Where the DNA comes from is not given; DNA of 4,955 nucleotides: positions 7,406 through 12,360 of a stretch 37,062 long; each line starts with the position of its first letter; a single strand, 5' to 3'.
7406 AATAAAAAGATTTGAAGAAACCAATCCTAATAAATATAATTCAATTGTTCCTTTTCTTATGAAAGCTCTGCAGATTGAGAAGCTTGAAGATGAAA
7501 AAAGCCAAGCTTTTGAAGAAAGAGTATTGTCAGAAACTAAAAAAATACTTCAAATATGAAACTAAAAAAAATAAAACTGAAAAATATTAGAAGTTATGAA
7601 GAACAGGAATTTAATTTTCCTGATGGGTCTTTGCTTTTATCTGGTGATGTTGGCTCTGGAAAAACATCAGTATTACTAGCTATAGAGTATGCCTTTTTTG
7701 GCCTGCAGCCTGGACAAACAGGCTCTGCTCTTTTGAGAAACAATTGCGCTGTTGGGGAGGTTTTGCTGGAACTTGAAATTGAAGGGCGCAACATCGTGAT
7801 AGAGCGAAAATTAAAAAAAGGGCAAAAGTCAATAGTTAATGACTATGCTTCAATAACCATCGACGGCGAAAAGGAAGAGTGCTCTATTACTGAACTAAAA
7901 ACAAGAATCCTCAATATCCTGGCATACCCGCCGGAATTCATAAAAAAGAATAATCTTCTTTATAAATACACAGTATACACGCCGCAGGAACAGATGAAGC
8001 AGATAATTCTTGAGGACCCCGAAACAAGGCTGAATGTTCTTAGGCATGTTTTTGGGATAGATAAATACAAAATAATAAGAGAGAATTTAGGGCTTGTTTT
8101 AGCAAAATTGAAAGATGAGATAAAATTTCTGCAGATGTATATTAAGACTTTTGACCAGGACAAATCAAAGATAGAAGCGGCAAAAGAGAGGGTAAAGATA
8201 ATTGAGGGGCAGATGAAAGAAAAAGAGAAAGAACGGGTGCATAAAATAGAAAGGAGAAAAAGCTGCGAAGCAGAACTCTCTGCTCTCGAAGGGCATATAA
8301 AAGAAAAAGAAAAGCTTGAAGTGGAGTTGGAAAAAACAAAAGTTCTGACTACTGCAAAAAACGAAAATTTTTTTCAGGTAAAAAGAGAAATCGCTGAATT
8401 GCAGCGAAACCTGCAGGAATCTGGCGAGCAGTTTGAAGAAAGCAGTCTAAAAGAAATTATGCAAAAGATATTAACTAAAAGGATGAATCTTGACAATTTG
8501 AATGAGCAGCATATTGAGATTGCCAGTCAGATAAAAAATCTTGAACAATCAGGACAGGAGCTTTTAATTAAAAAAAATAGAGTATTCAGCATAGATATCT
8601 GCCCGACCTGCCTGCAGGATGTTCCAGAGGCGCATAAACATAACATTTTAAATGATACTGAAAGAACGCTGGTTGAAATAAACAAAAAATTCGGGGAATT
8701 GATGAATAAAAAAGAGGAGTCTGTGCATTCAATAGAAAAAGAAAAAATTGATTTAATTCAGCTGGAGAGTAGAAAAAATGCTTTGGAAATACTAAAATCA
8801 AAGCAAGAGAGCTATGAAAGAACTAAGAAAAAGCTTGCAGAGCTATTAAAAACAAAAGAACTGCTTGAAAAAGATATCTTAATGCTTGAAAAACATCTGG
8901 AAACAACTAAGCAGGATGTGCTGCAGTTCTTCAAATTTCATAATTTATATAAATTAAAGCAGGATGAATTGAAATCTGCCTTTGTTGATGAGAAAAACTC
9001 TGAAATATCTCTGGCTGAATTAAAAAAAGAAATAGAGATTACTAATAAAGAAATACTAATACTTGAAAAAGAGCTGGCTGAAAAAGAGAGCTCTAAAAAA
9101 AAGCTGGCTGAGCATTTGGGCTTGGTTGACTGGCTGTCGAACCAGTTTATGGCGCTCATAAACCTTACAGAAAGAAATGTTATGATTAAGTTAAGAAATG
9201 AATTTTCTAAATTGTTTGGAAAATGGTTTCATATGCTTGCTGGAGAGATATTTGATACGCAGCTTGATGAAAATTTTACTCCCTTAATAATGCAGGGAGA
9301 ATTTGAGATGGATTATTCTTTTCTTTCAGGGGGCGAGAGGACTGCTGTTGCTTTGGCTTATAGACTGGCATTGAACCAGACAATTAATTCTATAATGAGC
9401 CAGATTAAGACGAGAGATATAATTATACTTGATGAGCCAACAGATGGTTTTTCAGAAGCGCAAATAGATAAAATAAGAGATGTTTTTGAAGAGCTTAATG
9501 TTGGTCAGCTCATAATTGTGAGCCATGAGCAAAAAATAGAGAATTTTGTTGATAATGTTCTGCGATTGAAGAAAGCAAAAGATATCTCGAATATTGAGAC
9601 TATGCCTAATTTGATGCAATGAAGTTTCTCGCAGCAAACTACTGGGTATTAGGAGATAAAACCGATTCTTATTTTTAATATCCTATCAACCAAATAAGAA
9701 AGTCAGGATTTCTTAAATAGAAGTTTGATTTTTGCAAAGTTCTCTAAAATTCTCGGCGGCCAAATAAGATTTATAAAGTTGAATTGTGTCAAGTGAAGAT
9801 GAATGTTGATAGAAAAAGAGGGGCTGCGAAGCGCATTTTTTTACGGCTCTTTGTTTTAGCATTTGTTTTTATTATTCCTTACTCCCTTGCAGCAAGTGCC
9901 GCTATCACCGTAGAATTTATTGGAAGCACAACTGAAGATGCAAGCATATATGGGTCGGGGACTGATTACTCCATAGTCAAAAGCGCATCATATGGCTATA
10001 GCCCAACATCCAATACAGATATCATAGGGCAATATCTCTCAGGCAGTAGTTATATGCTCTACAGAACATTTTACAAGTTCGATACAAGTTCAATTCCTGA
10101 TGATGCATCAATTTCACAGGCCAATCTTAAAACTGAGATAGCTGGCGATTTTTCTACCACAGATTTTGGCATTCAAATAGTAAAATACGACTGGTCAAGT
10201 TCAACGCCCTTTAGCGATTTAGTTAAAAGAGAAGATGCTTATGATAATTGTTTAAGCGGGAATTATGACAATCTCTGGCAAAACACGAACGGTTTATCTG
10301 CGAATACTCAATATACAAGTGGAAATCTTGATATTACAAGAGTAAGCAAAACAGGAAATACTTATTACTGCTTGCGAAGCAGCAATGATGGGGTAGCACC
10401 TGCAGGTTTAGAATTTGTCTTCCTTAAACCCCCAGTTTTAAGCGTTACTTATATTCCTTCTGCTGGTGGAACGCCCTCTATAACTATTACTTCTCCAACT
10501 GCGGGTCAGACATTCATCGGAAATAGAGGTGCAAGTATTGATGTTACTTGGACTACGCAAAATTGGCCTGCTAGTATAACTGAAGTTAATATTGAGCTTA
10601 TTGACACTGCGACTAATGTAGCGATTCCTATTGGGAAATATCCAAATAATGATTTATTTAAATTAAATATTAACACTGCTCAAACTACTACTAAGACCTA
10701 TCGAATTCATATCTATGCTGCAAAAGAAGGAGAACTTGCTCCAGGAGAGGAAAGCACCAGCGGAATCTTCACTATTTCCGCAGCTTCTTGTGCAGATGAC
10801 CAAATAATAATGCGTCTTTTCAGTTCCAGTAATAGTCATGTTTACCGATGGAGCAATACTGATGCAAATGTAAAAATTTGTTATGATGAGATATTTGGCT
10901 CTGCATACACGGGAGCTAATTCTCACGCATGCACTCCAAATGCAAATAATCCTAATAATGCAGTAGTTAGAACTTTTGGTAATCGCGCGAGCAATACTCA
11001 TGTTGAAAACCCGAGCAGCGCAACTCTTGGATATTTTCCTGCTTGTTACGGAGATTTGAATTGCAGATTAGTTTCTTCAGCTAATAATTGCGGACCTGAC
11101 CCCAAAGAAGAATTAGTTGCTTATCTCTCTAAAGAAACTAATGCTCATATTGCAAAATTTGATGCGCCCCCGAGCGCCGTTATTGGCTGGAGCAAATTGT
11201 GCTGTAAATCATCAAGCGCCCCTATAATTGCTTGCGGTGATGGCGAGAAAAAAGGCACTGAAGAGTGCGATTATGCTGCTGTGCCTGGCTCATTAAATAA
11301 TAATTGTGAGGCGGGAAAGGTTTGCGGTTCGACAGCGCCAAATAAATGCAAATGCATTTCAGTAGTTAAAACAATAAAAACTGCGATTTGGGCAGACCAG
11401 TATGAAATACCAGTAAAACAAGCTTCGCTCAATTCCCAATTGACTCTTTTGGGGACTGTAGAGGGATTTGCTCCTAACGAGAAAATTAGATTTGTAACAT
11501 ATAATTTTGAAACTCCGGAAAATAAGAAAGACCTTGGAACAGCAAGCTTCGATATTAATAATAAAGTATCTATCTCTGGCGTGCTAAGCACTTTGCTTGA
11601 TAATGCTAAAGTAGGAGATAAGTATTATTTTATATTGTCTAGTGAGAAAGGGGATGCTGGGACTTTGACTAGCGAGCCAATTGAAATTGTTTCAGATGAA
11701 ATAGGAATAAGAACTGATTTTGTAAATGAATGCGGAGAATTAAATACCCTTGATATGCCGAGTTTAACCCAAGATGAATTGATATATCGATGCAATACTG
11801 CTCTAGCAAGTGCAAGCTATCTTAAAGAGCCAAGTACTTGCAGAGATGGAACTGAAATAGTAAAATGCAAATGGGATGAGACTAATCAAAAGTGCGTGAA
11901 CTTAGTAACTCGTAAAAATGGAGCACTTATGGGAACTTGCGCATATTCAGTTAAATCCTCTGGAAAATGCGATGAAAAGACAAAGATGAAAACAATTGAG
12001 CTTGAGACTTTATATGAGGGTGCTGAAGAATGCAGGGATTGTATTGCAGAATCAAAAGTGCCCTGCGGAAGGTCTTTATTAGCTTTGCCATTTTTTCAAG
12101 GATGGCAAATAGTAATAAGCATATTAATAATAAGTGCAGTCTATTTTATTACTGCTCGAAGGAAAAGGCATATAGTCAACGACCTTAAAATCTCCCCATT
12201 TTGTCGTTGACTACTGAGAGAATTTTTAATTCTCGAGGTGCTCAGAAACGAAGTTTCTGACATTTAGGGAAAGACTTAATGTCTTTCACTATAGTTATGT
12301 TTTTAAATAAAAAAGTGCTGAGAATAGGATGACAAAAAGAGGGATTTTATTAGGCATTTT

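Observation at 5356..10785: Paralogous adhesin modules in swapped order, with near-identical patches, as direct repeats around mre11-rad50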

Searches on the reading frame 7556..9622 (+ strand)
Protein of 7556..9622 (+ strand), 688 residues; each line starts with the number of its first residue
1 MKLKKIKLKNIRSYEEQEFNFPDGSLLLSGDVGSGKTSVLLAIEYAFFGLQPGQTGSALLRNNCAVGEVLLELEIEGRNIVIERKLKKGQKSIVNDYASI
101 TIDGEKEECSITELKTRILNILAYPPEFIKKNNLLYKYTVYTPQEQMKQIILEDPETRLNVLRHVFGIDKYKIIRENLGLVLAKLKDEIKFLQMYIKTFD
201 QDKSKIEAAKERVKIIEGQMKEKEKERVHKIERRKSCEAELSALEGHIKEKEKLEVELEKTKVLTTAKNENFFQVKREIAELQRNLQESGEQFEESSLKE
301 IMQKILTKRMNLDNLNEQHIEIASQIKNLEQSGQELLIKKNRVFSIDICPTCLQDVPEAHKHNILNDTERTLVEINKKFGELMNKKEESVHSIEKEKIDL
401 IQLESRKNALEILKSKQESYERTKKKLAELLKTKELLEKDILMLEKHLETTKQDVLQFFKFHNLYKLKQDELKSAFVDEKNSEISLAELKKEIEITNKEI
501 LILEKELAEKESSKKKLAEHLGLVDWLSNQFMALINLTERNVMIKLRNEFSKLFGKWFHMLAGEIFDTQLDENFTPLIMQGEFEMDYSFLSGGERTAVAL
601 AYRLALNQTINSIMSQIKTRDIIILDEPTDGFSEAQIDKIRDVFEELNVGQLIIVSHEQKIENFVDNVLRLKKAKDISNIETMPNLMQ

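Call 8: search_protein_families(library=pfam, proteins=[window:7556-9622:+], max_evalue=0.1)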
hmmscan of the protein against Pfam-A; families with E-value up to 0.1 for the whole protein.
window:7556-9622:+ (688 aa): 5 families
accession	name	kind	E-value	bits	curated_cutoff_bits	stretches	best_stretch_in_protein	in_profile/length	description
PF13476.12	AAA_23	-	9.1e-17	62.8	27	1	5-240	1-185/201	AAA domain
PF02463.25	SMC_N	-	2.5e-10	40.6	40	2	3-47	2-48/220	RecF/RecN/SMC N terminal domain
PF13304.12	AAA_21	-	7.6e-05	23.3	27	0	30-176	6-157/304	AAA domain, putative AbiEii toxin, Type IV TA system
PF13558.12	SbcC_Walker_B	-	0.0001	22.9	27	1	582-645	25-89/90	SbcC/RAD50-like, Walker B motif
PF13555.12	AAA_29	-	0.00018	21.7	27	1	3-48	1-47/61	P-loop containing region of AAA domain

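Call 9: search_protein_families(library=ncbifam, proteins=[window:7556-9622:+], max_evalue=0.1)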
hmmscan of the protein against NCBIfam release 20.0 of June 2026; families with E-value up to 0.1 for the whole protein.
window:7556-9622:+ (688 aa): 22 families
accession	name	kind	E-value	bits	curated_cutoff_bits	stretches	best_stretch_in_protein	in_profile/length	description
NF003034.1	PRK03918.1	equivalog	1.5e-34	119.2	700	3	1-334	1-324/878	DNA double-strand break repair ATPase Rad50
NF002244.0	PRK01156.1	equivalog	6.1e-27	94.1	847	2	1-310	1-290/895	DNA double-strand break repair ATPase Rad50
NF002572.0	PRK02224.1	equivalog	1.1e-21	76.9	1087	3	1-122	1-122/888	DNA double-strand break repair ATPase Rad50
NF041034.1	Rad50_Sulf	equivalog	2.6e-21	75.3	1000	2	585-683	775-869/872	DNA double-strand break repair ATPase Rad50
NF045487.1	ASRP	equivalog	1.3e-20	73.6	300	1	15-612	6-554/593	archaea-specific SMC-related protein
NF041035.1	Rad50_Halo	equivalog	1e-14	54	1000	2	1-93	1-94/883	DNA double-strand break repair ATPase Rad50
NF053563.1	Rkd4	equivalog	4e-12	45.1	860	1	2-193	2-185/747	arcadin-4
TIGR00611.2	recf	equivalog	6.6e-08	32.1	172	1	3-95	1-92/339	DNA replication/repair protein RecF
NF010680.0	PRK14079.1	equivalog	7.2e-07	28.5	386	1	1-98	1-98/349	recombination protein F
TIGR02857.1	CydD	equivalog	9.3e-06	24.8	435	1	588-671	457-529/529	thiol reductant ABC exporter subunit CydD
NF045780.1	TrlF_fam_ATP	equivalog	0.00017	20.5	350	1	128-611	390-844/944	TrlF family AAA-like ATPase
TIGR02680.1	TIGR02680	hypoth_equivalog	0.00018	19.4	462.85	1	8-40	9-41/1356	TIGR02680 family protein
TIGR02324.1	CP_lyasePhnL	equivalog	0.00021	20.8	256.3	1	608-666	156-216/224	phosphonate C-P lyase system protein PhnL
NF010068.0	PRK13548.1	equivalog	0.00037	19.7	261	1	585-647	133-189/261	heme ABC transporter ATP-binding protein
NF007879.0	PRK10584.1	equivalog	0.00046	20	336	1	590-674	147-222/228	putative ABC transporter ATP-binding protein YbbA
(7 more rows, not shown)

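Call 14: find_encoding_contigs(protein=window:7556-9619:+, flank=10000, max_places=6)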
Protein window:7556-9619:+ (688 aa): 5 contigs read that carry it; 3 places shown.
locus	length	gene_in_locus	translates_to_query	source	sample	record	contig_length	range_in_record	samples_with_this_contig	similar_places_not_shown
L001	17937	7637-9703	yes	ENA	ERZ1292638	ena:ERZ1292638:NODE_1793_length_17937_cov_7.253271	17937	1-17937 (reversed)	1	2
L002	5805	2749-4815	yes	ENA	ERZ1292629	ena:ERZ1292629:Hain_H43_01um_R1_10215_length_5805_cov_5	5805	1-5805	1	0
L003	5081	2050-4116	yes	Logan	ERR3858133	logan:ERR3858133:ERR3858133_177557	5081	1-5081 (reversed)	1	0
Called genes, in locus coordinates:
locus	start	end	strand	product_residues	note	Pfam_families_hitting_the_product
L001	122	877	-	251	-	-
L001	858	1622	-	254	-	PF00565:SNase, PF00932:LTD (weak)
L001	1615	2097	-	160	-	PF04073:tRNA_edit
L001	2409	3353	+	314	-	PF07992:Pyr_redox_2, PF13738:Pyr_redox_3, PF00070:Pyr_redox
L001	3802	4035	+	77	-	-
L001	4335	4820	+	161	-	-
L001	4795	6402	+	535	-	-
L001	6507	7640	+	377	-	PF00149:Metallophos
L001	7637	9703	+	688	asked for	PF02463:SMC_N (faint), PF13476:AAA_23 (weak)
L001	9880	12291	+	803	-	-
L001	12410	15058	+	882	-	PF18911:PKD_4 (weak)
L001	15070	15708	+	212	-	PF00025:Arf (faint), PF03193:RsgA_GTPase (faint), PF01926:MMR_HSR1, PF02421:FeoB_N (weak), PF08477:Roc (faint), PF16897:MMR_HSR1_Xtn (weak), PF00009:GTP_EFTU (weak)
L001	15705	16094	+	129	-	PF09846:OapB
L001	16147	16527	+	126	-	PF09845:OapC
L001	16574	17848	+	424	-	PF18144:SMODS, PF01909:NTP_transf_2 (weak), PF09249:tRNA_NucTransf2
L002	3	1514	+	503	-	?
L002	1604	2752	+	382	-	PF00149:Metallophos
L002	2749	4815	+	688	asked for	PF02463:SMC_N (faint), PF13476:AAA_23 (weak)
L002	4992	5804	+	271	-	?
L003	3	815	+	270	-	?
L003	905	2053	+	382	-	PF00149:Metallophos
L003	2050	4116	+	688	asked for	PF02463:SMC_N (faint), PF13476:AAA_23 (weak)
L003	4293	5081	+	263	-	?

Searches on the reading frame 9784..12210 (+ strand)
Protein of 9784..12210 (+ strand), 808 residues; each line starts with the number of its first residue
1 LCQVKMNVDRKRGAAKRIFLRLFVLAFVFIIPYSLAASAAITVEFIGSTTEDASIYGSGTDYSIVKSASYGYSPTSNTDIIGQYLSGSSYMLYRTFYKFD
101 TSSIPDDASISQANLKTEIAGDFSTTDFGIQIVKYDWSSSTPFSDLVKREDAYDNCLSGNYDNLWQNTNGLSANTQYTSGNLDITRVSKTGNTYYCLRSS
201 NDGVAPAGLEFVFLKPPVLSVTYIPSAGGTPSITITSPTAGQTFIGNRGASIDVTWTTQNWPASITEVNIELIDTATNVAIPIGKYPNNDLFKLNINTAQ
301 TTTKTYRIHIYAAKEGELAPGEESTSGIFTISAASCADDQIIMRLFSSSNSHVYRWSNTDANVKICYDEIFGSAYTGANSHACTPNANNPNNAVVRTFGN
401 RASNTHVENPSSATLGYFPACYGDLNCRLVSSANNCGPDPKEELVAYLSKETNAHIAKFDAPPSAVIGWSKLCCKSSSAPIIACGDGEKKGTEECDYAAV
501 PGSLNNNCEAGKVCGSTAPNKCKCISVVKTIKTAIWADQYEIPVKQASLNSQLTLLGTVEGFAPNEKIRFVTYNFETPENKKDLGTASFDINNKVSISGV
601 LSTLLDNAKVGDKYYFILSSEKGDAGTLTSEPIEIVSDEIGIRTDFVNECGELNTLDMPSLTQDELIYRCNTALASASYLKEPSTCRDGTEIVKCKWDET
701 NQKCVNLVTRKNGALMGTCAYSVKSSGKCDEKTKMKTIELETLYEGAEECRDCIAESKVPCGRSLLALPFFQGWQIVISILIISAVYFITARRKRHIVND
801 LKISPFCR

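Call 8: search_protein_families(library=pfam, proteins=[window:9784-12210:+], max_evalue=0.1)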
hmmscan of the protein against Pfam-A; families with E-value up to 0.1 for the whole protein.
window:9784-12210:+ (808 aa): 1 family
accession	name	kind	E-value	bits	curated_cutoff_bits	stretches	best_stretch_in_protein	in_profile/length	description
PF17957.7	Big_7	-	0.0054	17.8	24.1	1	231-308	1-68/70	Bacterial Ig domain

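Call 9: search_protein_families(library=ncbifam, proteins=[window:9784-12210:+], max_evalue=0.1)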
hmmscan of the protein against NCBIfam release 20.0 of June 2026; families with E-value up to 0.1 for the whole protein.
window:9784-12210:+ (808 aa): 1 family
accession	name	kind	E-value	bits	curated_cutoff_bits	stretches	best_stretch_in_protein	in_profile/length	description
NF033679.1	DNRLRE_dom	domain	4e-05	23.7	34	1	73-141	9-85/164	DNRLRE domain-containing protein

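Call 18: find_homologous_proteins(query=window:9799-12207:+, max_evalue=0.001)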
Query window:9799-12207:+ (803 aa): 8 proteins with E <= 0.001 among 8000 candidates.
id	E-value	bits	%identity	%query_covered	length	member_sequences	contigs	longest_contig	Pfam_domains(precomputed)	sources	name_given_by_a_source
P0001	1.4e-90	323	76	14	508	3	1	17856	-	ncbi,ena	-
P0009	5.9e-77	278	57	31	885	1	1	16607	PF21722.5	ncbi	-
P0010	1.1e-18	85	26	57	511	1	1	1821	-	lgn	-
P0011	5.9e-12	63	37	19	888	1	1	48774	PF18911.7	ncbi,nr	ncbi:hypothetical protein KW787_00370 [Candidatus Pacearchaeota archaeon]|nr:hypothetical protein [C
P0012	5.1e-11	60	38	18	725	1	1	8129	PF00801.27,PF18911.7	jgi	jgi:hypothetical protein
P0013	9.0e-9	52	37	22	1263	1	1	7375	PF18998.7,PF00082.28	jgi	jgi:thermitase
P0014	1.6e-7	48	32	25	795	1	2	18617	-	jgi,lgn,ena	jgi:hypothetical protein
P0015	9.6e-6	42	36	21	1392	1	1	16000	PF07591.16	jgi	jgi:hypothetical protein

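Call 20: find_encoding_contigs(protein=P0009, flank=10000, max_places=4)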
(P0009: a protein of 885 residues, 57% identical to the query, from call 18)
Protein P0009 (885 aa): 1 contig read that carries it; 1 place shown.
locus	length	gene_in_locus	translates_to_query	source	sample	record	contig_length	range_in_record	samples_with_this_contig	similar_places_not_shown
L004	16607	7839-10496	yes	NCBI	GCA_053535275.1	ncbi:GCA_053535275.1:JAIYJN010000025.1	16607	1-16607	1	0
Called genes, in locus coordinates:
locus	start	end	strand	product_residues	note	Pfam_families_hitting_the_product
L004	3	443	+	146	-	?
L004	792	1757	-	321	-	PF01022:HTH_5 (faint), PF01047:MarR (faint), PF08279:HTH_11 (faint), PF12802:MarR_2 (faint), PF13404:HTH_AsnC-type, PF13412:HTH_24, PF13404:HTH_AsnC-type, PF13412:HTH_24, +5 more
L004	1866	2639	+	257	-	-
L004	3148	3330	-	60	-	-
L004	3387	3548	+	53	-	-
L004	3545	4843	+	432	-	PF00482:T2SSF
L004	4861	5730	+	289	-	PF00482:T2SSF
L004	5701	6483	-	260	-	PF07091:FmrO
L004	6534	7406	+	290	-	-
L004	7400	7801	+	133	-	-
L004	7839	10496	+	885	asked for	PF21722:Gly_rich_2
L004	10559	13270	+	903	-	-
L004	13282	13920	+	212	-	PF03193:RsgA_GTPase (faint), PF01926:MMR_HSR1, PF02421:FeoB_N (faint), PF16897:MMR_HSR1_Xtn (weak), PF00009:GTP_EFTU (weak)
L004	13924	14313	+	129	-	PF09846:OapB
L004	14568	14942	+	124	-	PF09845:OapC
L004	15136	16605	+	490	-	?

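Call 30: list_cluster_members(proteins=[P0001, window:9799-12207:+, P0009])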
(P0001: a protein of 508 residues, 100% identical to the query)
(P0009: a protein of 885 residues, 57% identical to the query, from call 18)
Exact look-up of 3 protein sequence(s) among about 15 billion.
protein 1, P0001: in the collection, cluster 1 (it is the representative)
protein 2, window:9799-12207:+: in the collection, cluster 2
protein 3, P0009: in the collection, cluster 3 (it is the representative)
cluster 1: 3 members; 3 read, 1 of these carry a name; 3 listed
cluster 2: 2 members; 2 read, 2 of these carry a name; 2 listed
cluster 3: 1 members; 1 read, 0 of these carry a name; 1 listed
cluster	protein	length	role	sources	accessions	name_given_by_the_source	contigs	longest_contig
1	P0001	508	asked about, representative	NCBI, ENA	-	-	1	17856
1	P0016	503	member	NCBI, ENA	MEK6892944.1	MAG: hypothetical protein AABX07_01965 [Nanoarchaeota archaeon]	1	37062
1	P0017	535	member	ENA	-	-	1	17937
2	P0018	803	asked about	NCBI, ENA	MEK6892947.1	MAG: hypothetical protein AABX07_01980 [Nanoarchaeota archaeon]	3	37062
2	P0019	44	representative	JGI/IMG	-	hypothetical protein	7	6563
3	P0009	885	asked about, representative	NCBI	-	-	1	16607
